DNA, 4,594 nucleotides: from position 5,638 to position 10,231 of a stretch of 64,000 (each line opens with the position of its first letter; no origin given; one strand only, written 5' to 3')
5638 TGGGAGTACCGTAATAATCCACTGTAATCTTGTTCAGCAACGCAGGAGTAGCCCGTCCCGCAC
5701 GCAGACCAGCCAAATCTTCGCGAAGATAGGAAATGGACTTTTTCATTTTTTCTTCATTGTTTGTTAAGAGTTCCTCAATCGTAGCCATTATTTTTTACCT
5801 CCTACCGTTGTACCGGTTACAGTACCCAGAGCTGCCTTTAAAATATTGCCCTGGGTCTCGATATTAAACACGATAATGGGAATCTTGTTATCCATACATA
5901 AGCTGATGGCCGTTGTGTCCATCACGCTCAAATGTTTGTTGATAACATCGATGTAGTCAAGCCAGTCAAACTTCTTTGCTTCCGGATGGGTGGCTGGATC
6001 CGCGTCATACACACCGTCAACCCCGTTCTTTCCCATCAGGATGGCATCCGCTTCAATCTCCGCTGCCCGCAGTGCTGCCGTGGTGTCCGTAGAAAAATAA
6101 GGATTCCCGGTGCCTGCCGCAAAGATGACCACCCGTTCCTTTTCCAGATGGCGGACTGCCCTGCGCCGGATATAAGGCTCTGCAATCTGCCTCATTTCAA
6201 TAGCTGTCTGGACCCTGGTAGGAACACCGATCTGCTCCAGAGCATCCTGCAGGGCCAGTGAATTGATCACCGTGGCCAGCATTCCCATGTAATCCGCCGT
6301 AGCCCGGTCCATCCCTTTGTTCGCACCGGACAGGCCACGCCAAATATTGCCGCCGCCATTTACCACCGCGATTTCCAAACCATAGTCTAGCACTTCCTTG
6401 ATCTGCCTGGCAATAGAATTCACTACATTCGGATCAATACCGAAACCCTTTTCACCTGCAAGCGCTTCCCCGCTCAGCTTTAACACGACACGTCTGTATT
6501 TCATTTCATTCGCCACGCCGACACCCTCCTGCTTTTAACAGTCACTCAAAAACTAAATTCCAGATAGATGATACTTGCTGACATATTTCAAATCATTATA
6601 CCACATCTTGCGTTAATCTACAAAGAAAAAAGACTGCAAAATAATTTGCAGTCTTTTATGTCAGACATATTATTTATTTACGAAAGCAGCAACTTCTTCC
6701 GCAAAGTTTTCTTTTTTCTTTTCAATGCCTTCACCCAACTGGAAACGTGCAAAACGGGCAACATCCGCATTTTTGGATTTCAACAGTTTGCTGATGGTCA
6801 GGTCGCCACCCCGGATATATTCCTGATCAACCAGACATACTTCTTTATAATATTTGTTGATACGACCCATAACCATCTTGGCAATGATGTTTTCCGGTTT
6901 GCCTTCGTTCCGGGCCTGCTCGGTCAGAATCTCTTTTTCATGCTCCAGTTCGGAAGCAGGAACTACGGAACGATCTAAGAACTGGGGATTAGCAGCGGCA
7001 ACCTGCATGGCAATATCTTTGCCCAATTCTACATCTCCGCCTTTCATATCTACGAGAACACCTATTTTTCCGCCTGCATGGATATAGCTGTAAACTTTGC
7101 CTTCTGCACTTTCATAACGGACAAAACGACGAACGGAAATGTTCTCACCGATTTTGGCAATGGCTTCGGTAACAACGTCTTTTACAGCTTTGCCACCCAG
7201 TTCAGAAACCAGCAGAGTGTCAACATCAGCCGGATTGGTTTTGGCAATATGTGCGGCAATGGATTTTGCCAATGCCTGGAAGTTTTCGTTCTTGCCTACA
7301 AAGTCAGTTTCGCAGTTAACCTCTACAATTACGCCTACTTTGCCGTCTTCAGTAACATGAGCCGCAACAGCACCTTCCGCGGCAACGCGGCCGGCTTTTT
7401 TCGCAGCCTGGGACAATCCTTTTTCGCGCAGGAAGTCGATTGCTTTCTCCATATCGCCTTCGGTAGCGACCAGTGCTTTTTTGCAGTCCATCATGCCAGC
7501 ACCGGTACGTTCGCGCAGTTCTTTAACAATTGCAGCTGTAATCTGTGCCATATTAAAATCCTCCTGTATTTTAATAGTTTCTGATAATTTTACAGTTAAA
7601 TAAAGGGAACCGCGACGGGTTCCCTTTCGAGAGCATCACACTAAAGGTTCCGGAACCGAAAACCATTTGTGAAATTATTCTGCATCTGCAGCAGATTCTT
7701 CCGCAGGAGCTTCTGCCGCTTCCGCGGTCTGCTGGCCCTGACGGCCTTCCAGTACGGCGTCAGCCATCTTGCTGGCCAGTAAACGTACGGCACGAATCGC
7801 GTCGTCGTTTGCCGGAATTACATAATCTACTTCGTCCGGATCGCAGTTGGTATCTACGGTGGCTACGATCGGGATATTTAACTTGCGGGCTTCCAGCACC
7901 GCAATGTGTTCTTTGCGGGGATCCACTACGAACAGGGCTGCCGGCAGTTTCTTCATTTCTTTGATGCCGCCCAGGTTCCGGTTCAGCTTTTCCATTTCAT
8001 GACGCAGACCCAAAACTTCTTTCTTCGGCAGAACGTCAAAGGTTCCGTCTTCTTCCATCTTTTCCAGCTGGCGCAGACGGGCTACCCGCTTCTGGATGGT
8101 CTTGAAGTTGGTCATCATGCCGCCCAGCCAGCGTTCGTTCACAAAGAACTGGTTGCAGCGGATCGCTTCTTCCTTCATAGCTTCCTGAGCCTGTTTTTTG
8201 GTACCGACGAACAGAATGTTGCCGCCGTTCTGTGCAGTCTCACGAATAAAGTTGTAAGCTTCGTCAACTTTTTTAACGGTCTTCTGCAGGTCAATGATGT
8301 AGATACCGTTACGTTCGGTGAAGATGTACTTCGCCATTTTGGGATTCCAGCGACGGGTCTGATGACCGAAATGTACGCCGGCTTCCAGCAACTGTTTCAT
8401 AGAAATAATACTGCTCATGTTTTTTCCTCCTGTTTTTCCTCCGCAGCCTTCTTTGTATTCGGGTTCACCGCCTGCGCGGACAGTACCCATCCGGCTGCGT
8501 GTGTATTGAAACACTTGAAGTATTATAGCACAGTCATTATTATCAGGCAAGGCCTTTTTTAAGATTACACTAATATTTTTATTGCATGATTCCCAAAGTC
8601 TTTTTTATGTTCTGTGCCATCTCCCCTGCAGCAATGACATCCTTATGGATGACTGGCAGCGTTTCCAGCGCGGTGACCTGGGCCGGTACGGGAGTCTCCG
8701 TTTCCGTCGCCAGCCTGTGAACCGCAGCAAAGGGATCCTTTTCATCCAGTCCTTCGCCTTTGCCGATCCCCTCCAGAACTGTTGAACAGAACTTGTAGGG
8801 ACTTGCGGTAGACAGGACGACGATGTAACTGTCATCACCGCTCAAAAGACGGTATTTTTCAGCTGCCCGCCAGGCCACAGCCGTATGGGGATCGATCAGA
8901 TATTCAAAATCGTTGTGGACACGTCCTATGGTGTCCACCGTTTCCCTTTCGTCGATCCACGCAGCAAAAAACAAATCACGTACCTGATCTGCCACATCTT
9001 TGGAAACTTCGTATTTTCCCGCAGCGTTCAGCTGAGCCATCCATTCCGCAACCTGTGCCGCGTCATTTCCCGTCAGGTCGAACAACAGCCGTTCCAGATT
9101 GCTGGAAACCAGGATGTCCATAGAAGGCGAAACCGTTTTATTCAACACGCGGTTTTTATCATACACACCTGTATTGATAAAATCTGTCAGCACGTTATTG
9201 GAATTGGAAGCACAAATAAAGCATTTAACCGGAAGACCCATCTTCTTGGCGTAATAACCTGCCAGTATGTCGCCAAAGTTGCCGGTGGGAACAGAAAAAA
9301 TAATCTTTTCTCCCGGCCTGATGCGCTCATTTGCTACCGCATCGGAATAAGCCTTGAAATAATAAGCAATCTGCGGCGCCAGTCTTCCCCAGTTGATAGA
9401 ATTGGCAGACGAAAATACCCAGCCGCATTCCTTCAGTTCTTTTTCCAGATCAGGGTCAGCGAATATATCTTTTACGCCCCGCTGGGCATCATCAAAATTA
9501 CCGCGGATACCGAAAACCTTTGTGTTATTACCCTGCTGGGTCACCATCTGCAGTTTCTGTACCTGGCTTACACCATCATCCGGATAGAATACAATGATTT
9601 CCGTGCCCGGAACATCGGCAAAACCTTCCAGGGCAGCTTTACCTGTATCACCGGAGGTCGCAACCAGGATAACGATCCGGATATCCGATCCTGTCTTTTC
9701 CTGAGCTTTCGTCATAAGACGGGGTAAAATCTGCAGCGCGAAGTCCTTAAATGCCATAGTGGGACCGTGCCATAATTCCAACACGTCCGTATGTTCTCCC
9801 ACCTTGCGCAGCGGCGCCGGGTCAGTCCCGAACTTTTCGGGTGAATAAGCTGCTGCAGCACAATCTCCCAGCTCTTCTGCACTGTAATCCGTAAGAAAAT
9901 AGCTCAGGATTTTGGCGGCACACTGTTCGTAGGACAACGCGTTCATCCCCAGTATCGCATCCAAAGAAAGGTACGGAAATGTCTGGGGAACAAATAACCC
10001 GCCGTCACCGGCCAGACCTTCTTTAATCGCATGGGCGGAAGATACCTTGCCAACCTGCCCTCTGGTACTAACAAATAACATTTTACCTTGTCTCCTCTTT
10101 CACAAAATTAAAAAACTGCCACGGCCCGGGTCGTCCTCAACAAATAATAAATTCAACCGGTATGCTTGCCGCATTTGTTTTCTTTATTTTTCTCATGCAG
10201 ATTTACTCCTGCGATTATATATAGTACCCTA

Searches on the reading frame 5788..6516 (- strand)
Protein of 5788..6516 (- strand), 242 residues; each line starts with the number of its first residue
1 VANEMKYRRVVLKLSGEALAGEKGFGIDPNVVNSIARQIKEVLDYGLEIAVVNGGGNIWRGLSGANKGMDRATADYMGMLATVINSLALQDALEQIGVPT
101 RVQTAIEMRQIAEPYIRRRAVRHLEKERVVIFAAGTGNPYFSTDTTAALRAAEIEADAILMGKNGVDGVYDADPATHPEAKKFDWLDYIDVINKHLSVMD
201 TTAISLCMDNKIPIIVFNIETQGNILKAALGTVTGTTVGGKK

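Call 48: search_protein_families(library=pfam, proteins=[window:5788-6516:-], max_evalue=0.00001)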
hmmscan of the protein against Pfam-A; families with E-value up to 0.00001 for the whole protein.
window:5788-6516:- (242 aa): 1 family
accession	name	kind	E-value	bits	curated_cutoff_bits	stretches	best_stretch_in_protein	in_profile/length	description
PF00696.33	AA_kinase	-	2.2e-32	113.1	24.9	1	9-218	2-234/234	Amino acid kinase family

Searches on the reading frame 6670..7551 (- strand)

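Call 48: search_protein_families(library=pfam, proteins=[window:6670-7551:-], max_evalue=0.00001)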
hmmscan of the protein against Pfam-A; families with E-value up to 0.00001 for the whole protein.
window:6670-7551:- (293 aa): 2 families
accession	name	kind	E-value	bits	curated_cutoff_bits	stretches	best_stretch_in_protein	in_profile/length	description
PF00889.24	EF_TS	-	3.7e-77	259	27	1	73-274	1-204/204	Elongation factor TS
PF25025.1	EF-Ts_N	-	7.3e-06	26.3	33.2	0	7-44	15-53/60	Elongation factor Ts, mitochondrial, N-terminal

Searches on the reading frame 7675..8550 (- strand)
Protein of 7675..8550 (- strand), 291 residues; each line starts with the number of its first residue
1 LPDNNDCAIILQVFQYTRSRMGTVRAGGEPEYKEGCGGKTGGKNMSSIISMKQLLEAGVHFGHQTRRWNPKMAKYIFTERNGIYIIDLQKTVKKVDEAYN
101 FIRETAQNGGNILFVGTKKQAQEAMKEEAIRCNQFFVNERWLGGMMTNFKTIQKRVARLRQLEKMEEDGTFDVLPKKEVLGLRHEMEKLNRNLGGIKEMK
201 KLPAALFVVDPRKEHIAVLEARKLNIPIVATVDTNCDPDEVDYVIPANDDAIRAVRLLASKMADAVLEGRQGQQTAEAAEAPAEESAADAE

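Call 48: search_protein_families(library=pfam, proteins=[window:7675-8550:-], max_evalue=0.00001)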
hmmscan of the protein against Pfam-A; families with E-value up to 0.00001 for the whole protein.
window:7675-8550:- (291 aa): 1 family
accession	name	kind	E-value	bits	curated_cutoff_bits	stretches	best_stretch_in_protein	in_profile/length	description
PF00318.25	Ribosomal_S2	-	4.3e-105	350.2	26.1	1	54-269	1-216/216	Ribosomal protein S2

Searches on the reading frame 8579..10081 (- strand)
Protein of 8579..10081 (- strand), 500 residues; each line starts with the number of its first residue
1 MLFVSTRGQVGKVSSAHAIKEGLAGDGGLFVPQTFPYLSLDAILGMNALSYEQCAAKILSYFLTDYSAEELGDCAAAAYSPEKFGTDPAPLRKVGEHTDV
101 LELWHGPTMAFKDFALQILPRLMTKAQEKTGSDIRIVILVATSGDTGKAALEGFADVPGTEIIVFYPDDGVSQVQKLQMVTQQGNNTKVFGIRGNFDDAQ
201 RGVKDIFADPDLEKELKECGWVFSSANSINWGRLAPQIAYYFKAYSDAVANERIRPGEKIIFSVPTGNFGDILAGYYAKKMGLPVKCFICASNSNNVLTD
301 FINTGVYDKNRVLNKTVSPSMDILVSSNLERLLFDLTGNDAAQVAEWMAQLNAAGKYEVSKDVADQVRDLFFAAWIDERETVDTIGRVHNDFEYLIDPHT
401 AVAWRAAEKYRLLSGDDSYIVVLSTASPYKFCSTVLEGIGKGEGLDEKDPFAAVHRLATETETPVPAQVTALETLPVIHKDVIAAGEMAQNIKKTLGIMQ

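Call 48: search_protein_families(library=pfam, proteins=[window:8579-10081:-], max_evalue=0.00001)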
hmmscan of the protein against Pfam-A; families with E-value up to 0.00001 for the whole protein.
window:8579-10081:- (500 aa): 3 families
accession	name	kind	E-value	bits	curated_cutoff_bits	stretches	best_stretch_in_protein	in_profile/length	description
PF14821.11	Thr_synth_N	-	2.6e-19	69.6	25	1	3-79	2-79/79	Threonine synthase N terminus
PF00291.31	PALP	-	2.3e-13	50.6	35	1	104-423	30-292/295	Pyridoxal-phosphate dependent enzyme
PF24857.1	THR4_C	-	3.6e-06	27.5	27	1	400-448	1-50/85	Threonine synthase, C-terminal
